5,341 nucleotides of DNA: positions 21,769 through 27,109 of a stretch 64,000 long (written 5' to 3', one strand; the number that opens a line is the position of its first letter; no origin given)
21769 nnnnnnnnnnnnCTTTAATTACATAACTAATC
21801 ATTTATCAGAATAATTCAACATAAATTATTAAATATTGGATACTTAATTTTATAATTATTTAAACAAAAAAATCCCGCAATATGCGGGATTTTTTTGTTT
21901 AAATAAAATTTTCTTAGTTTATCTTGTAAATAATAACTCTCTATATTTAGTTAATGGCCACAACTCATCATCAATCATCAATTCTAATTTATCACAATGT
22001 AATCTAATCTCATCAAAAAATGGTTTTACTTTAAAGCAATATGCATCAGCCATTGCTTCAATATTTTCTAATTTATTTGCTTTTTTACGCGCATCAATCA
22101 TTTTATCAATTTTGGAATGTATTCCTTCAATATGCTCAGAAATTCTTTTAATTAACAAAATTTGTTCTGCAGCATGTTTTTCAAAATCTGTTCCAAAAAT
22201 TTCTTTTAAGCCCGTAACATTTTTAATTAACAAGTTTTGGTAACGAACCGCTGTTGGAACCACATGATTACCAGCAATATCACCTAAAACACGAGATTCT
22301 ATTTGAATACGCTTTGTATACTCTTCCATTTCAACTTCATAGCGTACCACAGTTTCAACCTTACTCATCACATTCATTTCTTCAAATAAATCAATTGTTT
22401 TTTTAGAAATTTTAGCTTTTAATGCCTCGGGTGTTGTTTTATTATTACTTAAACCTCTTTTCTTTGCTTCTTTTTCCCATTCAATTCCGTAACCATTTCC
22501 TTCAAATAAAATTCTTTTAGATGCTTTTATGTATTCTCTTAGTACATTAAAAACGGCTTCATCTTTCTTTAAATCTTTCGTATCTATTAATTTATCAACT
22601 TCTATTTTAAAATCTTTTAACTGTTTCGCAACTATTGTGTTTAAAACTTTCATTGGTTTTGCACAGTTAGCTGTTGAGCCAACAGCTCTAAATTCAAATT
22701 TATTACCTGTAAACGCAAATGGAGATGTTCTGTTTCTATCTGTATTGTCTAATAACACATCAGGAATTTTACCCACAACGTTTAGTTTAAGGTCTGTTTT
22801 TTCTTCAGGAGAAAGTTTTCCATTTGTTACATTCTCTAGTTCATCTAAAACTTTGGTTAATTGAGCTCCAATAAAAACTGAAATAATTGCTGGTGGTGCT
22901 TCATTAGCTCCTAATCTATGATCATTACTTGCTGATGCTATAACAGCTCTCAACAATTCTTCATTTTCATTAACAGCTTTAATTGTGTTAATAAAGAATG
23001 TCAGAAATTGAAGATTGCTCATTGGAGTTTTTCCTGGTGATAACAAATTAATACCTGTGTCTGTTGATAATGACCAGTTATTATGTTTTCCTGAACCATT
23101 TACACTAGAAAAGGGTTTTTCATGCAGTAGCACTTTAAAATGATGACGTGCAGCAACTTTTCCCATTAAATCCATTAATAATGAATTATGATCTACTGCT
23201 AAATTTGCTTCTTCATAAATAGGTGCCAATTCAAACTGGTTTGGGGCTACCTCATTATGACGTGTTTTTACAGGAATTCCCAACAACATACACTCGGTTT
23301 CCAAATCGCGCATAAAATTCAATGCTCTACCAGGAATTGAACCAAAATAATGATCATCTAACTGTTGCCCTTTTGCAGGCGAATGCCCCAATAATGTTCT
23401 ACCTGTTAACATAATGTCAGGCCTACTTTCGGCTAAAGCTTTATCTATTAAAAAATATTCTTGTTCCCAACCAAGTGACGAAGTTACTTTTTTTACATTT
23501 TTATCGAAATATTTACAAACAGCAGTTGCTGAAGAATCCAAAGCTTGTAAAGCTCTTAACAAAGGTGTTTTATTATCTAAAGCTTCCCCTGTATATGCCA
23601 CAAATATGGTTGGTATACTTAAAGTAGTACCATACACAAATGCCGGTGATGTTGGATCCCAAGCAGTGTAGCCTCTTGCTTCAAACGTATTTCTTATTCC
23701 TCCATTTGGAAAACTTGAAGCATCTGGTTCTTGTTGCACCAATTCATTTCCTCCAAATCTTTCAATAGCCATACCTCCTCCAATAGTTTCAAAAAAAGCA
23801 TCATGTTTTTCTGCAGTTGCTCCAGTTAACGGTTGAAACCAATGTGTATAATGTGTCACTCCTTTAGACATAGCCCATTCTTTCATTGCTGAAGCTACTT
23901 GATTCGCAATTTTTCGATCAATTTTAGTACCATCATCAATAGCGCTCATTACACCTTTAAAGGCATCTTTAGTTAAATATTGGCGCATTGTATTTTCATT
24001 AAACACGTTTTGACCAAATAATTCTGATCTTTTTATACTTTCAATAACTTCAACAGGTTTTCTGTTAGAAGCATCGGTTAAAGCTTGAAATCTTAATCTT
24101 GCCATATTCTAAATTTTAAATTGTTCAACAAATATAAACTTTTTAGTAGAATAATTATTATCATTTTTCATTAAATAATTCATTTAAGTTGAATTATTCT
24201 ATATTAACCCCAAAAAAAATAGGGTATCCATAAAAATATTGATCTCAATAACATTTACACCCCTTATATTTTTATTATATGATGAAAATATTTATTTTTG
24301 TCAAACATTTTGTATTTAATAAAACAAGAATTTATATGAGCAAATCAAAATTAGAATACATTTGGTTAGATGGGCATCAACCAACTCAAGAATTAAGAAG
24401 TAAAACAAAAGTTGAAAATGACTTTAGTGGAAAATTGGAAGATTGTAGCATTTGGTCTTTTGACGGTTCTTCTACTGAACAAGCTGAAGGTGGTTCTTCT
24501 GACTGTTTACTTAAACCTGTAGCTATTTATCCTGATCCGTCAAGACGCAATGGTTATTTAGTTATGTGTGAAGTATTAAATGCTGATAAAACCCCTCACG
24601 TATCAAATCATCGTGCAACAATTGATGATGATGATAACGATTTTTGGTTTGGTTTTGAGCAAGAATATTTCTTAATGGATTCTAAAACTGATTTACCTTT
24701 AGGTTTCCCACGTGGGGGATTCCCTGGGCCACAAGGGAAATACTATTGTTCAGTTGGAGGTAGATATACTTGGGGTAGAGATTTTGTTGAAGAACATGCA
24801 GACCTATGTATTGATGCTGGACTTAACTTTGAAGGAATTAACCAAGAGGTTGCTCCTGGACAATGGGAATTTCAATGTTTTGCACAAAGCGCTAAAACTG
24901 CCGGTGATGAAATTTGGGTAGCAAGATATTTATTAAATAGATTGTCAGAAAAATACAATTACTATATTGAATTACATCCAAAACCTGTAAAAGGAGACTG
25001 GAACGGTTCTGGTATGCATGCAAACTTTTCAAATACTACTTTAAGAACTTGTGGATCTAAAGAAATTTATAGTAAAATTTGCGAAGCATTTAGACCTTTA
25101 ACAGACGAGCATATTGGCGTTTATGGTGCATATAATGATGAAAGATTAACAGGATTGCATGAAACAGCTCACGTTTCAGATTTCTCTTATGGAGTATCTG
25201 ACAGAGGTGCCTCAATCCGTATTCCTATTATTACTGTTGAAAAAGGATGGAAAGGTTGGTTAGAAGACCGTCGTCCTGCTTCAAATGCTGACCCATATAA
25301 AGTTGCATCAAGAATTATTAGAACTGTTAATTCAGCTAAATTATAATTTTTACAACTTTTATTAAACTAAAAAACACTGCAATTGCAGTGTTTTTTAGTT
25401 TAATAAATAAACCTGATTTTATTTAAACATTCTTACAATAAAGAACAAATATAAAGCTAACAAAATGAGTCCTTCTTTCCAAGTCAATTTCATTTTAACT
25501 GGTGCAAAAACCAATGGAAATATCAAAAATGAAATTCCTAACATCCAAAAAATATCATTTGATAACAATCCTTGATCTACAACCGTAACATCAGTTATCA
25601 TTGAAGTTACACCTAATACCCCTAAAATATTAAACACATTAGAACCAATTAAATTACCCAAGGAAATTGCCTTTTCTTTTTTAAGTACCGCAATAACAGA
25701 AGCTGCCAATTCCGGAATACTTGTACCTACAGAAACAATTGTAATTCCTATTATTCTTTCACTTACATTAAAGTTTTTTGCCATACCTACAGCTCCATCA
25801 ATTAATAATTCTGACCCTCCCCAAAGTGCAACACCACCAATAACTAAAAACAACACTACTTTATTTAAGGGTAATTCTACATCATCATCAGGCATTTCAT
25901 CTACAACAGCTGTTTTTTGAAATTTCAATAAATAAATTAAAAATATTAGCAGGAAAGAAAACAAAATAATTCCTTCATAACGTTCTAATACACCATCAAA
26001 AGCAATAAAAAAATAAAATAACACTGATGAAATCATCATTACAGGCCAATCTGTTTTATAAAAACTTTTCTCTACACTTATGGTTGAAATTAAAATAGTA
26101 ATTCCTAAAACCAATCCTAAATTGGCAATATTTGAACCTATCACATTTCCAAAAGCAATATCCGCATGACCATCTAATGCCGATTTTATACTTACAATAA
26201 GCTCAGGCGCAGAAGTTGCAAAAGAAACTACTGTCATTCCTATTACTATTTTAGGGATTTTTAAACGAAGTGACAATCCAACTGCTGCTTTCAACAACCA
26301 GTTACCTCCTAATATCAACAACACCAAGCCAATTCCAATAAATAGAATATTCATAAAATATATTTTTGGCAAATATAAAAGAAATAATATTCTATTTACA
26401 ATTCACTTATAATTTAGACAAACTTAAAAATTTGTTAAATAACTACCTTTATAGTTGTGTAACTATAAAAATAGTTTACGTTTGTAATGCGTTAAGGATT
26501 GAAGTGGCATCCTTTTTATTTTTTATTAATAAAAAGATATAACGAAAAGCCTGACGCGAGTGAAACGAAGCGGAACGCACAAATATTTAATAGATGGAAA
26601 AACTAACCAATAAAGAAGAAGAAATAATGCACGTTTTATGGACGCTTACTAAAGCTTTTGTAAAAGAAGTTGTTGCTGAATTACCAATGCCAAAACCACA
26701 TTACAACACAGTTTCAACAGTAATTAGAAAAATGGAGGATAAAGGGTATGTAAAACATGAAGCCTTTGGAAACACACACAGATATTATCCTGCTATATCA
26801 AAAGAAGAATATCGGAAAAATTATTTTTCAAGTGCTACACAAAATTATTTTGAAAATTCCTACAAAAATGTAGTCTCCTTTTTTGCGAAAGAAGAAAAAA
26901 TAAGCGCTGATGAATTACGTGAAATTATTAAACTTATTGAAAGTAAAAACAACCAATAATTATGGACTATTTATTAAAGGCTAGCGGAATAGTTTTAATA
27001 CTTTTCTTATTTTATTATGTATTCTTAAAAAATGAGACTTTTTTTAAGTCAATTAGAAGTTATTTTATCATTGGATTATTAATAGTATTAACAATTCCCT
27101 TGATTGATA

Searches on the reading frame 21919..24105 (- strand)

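Call 5: search_protein_families(library=pfam, proteins=[window:21919-24105:-])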
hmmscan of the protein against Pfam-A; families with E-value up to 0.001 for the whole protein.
window:21919-24105:- (728 aa): 3 families
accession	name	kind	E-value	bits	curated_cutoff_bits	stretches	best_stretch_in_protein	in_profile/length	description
PF12437.13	GSIII_N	-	6e-78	260.5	25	1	27-185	2-160/160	Glutamine synthetase type III N terminal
PF18318.6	Gln-synt_C-ter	-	3.7e-41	140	22.7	1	517-634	1-118/118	Glutamine synthetase C-terminal domain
PF00120.29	Gln-synt_C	-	2.3e-16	60.3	24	1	206-372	19-181/344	Glutamine synthetase, catalytic domain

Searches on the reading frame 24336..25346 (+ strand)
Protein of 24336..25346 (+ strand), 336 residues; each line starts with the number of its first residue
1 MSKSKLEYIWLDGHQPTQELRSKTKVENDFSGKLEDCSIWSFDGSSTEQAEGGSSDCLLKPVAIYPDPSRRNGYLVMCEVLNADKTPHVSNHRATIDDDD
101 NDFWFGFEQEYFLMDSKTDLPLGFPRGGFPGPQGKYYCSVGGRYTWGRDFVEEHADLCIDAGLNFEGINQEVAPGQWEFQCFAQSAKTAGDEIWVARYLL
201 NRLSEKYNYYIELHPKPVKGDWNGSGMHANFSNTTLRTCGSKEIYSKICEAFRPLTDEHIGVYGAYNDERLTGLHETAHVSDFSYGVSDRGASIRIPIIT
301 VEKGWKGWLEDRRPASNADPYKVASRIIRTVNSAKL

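Call 5: search_protein_families(library=pfam, proteins=[window:24336-25346:+])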
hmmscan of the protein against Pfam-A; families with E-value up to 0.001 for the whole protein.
window:24336-25346:+ (336 aa): 2 families
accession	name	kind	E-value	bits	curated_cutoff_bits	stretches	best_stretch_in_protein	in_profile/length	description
PF00120.29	Gln-synt_C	-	1.3e-18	67.6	24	1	96-232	15-155/344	Glutamine synthetase, catalytic domain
PF03951.24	Gln-synt_N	-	1.1e-13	51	33.4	1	5-82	4-81/82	Glutamine synthetase, beta-Grasp domain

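Call 16: find_related_loci(query=window:24336-25346:+, collection=genome_contigs, flank=3500)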
Query window:24336-25346:+ (336 aa) in genome_contigs; peptide patterns used: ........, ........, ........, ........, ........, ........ (x = any residue, [..] = any of these).
600 stretches matched a pattern (row limit reached: there are more); 592 encode a relative of the query (tblastn E <= 1e-3); the best 80 are kept; 80 distinct loci.
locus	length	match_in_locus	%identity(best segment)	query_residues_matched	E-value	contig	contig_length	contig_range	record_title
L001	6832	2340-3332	89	1-331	0e+0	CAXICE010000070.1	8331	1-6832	MAG TPA_asm: uncultured Polaribacter sp. isolate ERR7163071_binner12_102 genome assembly, contig: ERZ8868744.7170, whole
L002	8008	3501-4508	89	1-336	0e+0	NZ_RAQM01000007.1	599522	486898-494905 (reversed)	Tenacibaculum lutimaris strain DSM 16505 Ga0196852_102, whole genome shotgun sequence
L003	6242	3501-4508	90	1-336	0e+0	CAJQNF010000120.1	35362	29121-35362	MAG: uncultured Flavobacteriaceae bacterium isolate 10_20180412_Bin_METABAT_133_sub_1_1 genome assembly, contig: c_00000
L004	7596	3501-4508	89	1-336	0e+0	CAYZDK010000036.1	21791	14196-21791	MAG TPA_asm: uncultured Polaribacter sp. isolate SRP342821_co1_174 genome assembly, contig: NODE_1693_length_21791_cov_9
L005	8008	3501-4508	88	1-336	0e+0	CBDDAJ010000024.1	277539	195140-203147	MAG: Wocania sp. isolate 20f18a8f-ff7d-4954-b473-401470c94e3c genome assembly, contig: contig_24, whole genome shotgun s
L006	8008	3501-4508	88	1-336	0e+0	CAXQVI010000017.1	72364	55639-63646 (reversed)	MAG: Flavobacteriaceae bacterium isolate 3um_C4D0718_2.37 genome assembly, contig: k127_1065273, whole genome shotgun se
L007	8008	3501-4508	89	1-336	0e+0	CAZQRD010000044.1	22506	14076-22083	MAG TPA_asm: uncultured Flavobacteriaceae bacterium isolate SRP155585_co1_119 genome assembly, contig: NODE_932_length_2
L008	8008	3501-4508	89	1-336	0e+0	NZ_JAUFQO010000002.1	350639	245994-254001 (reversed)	Lutimonas halocynthiae strain CECT 8444 velvet_auto_105_2, whole genome shotgun sequence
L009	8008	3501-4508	88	1-336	0e+0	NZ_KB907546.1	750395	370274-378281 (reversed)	Eudoraea adriatica DSM 19308 G504DRAFT_scaffold00001.1, whole genome shotgun sequence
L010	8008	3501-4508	88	1-336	0e+0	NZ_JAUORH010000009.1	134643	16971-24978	Tenacibaculum sp. 1_MG-2023 strain C3M11 IIEGNCIA_9, whole genome shotgun sequence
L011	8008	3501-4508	88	1-336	0e+0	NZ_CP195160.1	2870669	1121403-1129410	Tenacibaculum sp. A30 chromosome, complete genome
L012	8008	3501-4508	87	1-336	0e+0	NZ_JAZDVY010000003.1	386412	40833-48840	Tenacibaculum sp. FZY0031 NODE_3_length_386412_cov_148.954858, whole genome shotgun sequence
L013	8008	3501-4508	88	1-336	0e+0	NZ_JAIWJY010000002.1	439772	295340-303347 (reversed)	Tenacibaculum larymnensis strain LAR25 LAR_25_contig_2, whole genome shotgun sequence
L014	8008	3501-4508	87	1-336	0e+0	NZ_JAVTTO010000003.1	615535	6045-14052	Asprobacillus argus strain S356 NODE_3_length_615535_cov_68.869475, whole genome shotgun sequence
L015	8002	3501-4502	87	1-334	0e+0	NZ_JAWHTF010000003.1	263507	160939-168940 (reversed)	Gilvirhabdus luticola strain MJ-SS3 NODE_3_length_263507_cov_767.961713_polypolish, whole genome shotgun sequence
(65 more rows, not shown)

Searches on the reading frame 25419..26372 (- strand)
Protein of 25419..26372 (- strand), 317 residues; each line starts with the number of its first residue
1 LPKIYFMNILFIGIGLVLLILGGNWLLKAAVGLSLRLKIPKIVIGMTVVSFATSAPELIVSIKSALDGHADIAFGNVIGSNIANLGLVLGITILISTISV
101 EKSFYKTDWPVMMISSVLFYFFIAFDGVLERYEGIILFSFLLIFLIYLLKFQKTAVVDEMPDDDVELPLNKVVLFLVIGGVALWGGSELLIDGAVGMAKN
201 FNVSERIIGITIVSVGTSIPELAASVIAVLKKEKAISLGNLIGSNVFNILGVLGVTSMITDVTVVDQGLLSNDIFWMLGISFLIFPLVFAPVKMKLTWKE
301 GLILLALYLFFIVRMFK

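Call 5: search_protein_families(library=pfam, proteins=[window:25419-26372:-])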
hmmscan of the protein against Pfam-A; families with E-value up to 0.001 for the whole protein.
window:25419-26372:- (317 aa): 1 family
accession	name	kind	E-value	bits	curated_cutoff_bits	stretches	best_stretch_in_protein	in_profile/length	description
PF01699.29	Na_Ca_ex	-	1.5e-63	213.7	24.9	2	172-316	2-150/151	Sodium/calcium exchanger protein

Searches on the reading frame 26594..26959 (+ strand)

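Call 5: search_protein_families(library=pfam, proteins=[window:26594-26959:+])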
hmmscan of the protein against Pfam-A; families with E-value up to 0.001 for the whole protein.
window:26594-26959:+ (121 aa): 2 families
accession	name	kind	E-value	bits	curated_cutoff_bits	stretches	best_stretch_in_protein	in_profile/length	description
PF03965.22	Penicillinase_R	-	1.3e-32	113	22.6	1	4-116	1-114/115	Penicillinase repressor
PF01978.25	TrmB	-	0.00066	19.9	25.6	0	6-66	8-64/68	Sugar-specific transcriptional regulator TrmB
